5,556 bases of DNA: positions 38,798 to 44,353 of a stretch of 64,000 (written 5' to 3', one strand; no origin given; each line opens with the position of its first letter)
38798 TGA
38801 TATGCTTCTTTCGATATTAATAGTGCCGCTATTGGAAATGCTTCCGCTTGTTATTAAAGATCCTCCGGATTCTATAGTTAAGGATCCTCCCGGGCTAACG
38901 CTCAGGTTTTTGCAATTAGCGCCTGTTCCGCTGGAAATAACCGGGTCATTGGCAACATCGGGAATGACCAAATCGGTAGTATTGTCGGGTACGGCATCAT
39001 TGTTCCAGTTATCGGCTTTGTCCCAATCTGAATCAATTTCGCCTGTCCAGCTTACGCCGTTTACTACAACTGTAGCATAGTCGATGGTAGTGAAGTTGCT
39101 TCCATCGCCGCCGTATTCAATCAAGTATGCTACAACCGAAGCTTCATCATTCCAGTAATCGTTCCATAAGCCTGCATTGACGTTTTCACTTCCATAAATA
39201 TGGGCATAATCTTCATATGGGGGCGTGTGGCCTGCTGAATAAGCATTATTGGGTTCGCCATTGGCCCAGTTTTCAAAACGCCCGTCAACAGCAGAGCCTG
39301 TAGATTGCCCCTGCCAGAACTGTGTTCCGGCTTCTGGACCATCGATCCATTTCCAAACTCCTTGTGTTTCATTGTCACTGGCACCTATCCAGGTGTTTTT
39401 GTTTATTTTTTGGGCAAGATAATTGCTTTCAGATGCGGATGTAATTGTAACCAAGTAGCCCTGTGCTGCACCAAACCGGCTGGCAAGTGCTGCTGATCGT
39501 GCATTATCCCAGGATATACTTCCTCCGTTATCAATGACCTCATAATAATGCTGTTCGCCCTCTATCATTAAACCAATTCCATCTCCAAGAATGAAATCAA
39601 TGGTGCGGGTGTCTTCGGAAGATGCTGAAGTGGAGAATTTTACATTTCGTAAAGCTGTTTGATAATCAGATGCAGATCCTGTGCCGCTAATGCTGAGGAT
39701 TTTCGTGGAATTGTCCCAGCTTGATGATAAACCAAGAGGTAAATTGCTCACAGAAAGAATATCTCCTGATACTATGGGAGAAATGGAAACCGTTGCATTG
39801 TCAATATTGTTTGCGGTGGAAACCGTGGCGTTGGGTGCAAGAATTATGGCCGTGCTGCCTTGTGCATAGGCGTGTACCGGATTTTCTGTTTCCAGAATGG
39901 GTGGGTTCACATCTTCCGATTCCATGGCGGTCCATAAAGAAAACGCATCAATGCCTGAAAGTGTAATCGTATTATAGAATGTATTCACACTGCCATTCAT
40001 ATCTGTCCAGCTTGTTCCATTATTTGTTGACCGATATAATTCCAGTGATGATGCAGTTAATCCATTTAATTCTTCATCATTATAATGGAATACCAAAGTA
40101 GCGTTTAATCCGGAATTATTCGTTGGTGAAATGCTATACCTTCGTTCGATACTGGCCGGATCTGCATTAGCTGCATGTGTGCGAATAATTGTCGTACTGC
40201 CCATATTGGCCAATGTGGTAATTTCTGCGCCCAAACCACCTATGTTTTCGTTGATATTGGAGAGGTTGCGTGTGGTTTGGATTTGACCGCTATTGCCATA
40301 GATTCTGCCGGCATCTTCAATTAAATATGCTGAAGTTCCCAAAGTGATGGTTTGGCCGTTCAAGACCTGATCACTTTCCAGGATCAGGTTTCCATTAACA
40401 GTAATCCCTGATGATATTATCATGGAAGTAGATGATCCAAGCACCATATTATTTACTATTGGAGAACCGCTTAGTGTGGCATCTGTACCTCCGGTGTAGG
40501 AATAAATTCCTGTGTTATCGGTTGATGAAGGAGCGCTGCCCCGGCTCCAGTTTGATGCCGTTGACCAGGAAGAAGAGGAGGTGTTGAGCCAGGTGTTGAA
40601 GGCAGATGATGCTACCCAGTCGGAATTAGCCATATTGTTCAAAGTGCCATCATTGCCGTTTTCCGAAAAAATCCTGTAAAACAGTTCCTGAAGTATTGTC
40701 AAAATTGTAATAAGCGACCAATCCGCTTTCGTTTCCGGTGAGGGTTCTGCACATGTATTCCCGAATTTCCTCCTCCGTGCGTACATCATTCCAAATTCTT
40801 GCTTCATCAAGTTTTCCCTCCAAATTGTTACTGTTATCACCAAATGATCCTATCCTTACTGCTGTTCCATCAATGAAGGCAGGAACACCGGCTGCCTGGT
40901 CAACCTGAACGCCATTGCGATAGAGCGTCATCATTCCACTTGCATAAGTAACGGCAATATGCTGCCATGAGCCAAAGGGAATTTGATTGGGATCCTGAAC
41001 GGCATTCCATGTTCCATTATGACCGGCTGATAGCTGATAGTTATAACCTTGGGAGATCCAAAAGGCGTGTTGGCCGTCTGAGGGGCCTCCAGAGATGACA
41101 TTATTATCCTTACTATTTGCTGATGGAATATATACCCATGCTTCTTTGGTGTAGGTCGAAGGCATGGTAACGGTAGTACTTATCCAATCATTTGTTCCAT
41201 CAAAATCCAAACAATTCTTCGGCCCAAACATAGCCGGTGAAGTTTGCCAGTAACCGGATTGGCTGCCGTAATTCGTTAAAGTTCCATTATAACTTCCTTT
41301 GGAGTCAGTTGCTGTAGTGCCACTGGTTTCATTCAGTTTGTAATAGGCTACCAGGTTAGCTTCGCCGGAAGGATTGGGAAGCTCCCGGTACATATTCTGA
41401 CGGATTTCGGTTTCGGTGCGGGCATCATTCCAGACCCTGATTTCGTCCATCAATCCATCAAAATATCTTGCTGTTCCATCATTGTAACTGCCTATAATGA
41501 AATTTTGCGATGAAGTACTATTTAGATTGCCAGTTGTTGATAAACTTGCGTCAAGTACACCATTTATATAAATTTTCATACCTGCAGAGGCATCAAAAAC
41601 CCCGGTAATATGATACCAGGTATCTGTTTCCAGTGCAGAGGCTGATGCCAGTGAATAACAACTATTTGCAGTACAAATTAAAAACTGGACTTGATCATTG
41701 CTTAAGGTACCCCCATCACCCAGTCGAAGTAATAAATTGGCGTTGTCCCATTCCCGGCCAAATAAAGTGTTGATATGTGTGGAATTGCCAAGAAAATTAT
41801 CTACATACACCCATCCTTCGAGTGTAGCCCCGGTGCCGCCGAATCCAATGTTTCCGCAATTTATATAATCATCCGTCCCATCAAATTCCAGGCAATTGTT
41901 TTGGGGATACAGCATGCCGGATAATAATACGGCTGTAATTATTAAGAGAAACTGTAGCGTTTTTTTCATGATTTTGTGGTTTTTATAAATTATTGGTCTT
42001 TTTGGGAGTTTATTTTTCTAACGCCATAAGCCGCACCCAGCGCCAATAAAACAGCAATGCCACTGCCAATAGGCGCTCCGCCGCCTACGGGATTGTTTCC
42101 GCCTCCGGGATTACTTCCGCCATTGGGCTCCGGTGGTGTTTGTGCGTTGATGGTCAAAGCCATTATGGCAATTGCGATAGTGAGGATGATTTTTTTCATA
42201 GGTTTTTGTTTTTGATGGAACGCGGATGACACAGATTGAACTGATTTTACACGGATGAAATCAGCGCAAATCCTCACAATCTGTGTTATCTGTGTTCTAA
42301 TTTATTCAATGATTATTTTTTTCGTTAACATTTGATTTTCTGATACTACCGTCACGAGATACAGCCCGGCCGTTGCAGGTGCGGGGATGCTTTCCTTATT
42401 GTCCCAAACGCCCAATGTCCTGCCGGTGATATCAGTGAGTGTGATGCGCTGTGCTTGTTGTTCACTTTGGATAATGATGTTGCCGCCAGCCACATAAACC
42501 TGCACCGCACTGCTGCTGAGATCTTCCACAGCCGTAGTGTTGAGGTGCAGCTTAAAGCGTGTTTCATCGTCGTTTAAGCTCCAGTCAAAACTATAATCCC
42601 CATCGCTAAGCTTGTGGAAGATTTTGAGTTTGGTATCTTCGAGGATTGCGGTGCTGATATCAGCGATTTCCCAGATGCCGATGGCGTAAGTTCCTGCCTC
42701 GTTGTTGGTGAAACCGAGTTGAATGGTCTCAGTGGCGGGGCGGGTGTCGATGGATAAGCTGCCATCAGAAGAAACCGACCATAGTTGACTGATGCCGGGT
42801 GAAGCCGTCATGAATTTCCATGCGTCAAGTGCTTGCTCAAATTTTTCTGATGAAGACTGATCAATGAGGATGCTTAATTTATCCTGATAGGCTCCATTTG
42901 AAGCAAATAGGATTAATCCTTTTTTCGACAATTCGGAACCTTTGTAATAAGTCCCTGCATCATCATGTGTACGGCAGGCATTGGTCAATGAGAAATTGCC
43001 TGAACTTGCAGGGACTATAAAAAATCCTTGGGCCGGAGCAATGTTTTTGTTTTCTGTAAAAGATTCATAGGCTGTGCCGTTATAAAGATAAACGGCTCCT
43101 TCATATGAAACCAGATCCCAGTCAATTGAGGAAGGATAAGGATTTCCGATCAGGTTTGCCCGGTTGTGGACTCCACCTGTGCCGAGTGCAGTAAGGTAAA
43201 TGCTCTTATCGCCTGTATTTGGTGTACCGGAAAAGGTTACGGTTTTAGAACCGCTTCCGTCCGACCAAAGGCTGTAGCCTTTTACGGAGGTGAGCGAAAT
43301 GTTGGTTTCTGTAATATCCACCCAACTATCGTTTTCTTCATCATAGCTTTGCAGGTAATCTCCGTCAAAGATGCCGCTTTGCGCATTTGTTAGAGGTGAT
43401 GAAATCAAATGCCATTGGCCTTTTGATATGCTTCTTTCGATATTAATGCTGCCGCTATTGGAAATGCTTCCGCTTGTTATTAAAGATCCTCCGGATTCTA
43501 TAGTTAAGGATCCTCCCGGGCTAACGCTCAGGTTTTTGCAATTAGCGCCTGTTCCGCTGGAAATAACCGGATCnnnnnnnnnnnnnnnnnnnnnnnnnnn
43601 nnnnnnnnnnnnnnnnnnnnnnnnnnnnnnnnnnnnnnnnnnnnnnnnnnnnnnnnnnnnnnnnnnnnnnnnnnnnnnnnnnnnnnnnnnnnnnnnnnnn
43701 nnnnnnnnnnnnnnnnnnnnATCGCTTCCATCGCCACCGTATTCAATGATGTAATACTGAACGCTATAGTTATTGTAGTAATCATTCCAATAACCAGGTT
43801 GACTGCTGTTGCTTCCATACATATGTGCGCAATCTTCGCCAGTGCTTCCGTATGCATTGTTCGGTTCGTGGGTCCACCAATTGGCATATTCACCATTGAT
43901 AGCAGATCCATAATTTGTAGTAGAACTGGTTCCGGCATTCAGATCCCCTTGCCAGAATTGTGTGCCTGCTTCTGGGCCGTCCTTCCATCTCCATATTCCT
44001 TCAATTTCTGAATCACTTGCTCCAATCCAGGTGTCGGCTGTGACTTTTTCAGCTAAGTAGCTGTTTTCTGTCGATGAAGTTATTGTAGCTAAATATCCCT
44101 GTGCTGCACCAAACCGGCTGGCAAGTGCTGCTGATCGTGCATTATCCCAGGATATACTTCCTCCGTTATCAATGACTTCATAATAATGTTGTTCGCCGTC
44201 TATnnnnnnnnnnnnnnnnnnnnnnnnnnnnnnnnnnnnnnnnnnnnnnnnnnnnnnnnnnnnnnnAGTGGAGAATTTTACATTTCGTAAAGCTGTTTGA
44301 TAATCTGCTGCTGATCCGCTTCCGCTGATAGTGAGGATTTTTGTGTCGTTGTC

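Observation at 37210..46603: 4.6-kb tandem duplication (cargo + element + mini-gene) whose divergence is concentrated in the C-type lectin domain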

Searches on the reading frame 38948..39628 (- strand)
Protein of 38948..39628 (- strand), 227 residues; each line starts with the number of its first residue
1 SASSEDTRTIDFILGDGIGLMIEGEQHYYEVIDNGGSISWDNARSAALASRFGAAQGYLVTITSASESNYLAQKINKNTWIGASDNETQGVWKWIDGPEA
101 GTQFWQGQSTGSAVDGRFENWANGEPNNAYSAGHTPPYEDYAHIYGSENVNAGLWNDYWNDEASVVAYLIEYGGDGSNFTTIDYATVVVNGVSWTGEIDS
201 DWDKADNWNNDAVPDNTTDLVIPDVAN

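Call 33: find_homologous_proteins(query=window:38948-39628:-, max_evalue=1e-20)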
Query window:38948-39628:- (227 aa): 25 proteins with E <= 1e-20 among 358 candidates.
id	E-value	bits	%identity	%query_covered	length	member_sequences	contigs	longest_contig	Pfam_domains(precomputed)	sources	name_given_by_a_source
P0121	3.2e-28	117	46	67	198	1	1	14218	-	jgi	-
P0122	2.0e-26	111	44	66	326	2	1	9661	-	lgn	-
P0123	2.3e-26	111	41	66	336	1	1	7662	-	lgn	-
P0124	2.6e-26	111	44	68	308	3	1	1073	PF00059.28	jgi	jgi:hypothetical protein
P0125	1.1e-25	109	39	77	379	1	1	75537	-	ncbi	-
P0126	2.5e-25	108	41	67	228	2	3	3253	PF00059.28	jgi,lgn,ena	-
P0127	2.7e-25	107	43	64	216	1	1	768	PF07589.17,PF00059.28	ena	-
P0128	6.0e-25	106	42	68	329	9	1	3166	-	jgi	jgi:hypothetical protein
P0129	8.2e-25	106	41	68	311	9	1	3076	-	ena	-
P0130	1.6e-24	105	42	72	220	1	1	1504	PF07589.17,PF00059.28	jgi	-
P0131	2.4e-24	104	44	67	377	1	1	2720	-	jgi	jgi:hypothetical protein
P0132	2.5e-24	104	43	67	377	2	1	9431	-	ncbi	-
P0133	4.4e-24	103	48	67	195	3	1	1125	PF07589.17,PF00059.28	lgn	-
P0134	1.3e-23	102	44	67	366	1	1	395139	-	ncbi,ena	-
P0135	3.1e-23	101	49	54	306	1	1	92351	PF00059.28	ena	-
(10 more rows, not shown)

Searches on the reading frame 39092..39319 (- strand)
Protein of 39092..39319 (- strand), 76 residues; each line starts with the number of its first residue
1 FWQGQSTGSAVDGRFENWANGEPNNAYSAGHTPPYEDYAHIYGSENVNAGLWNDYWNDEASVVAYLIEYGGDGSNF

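Call 35: find_related_loci(query=window:39092-39319:-, collection=metagenome_contigs, flank=6000)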
Query seq(76 aa) (76 aa) in metagenome_contigs; peptide patterns used: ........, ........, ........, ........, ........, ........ (x = any residue, [..] = any of these).
75 stretches matched a pattern, but none encodes a relative of the query by tblastn (E <= 1e-3).

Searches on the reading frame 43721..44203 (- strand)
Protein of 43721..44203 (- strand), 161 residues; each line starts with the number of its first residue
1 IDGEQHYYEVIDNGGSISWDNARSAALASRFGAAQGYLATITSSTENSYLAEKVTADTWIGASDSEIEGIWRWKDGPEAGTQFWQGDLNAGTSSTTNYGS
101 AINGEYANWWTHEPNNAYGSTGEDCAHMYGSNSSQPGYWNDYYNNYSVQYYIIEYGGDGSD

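Call 57: predict_structure(alignment_id=A4)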
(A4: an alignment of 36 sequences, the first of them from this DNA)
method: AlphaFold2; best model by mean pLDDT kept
length: 161 residues; sequences in the alignment: 36
mean_pLDDT: 90.9   pTM: 0.88
mean pLDDT of the five models: 90.9, 90.3, 89.4, 89.3, 89.2
residues with pLDDT >= 90: 124; 70-90: 21; 50-70: 16; < 50: 0
segments of 3 or more residues with pLDDT < 50: none
pLDDT, mean of each block of 10 residues (from residue 1): 75 97 98 93 96 97 95 96 89 75 96 83 93 96 96 82 55
secondary structure, 60 per line:
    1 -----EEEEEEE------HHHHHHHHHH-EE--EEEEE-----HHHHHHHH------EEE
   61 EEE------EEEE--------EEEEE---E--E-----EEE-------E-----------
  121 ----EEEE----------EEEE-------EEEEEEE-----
elements in order: E6-12 H19-28 E34-38 H44-51 E58-63 E70-73 E82-86 E99-101 E125-128 E139-142 E150-156

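Call 59: fold_search(model_id=the predicted structure, library=pdb)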
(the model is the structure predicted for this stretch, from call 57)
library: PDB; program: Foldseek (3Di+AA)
matches with E <= 10: 414; with E <= 0.001: 293
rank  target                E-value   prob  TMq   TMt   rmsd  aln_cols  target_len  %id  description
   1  2ox9_B                1.3e-07  1.00  0.60  0.75   4.3       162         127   20  Mouse Scavenger Receptor C-type Lectin carbohydrate-recognition domain. (released 2007-04-03)
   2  4gjx_C                1.7e-07  1.00  0.63  0.74   3.8       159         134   23  Crystal structure of CD23 lectin domain mutant D258A (released 2013-06-26)
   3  6pwr_A                2.6e-07  1.00  0.61  0.76   3.4       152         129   26  Crystal structure of the cow C-type carbohydrate-recognition domain of CD23 in the presence of GlcNAc-beta1-2-Man (released 2019-09-11)
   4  4j6k_C                2.9e-07  1.00  0.63  0.80   3.0       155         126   24  Crystal structure of calcium2+-free wild-type CD23 lectin domain (crystal form B) (released 2013-08-28)
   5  4gjx_A                2.9e-07  1.00  0.64  0.76   3.5       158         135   23  Crystal structure of CD23 lectin domain mutant D258A (released 2013-06-26)
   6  4wqq_A                3.1e-07  1.00  0.65  0.73   2.9       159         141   20  Structure of EPNH mutant of CEL-I (released 2015-04-29)
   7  4gj0_A                3.5e-07  1.00  0.63  0.75   3.1       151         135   24  Crystal structure of CD23 lectin domain mutant S252A (released 2013-06-26)
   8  4gk1_G                4.0e-07  1.00  0.62  0.76   3.2       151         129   24  Crystal structure of CD23 lectin domain mutant D270A (released 2013-06-26)
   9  4gi0_A                4.7e-07  1.00  0.63  0.74   2.4       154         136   22  Crystal structure of CD23 lectin domain mutant E249A (released 2013-06-26)
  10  4gj0_B                4.7e-07  1.00  0.64  0.76   3.4       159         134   23  Crystal structure of CD23 lectin domain mutant S252A (released 2013-06-26)
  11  4g9a_C                5.0e-07  1.00  0.63  0.76   2.3       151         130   23  Crystal structure of calcium2+-bound wild-type CD23 lectin domain (released 2013-06-26)
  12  1wmy_A                5.0e-07  1.00  0.65  0.74   2.8       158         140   19  Crystal Structure of C-type Lectin CEL-I from Cucumaria echinata (released 2004-09-07)
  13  9srk_A                6.0e-07  1.00  0.62  0.78   3.5       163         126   22  Structure of collectin-11 (CL-11) carbohydrate-recognition domain in complex with L-fucose (released 2025-11-05)
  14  4gk1_C                6.4e-07  1.00  0.63  0.74   3.3       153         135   24  Crystal structure of CD23 lectin domain mutant D270A (released 2013-06-26)
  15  2ox9_C                6.8e-07  1.00  0.62  0.75   4.2       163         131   20  Mouse Scavenger Receptor C-type Lectin carbohydrate-recognition domain. (released 2007-04-03)
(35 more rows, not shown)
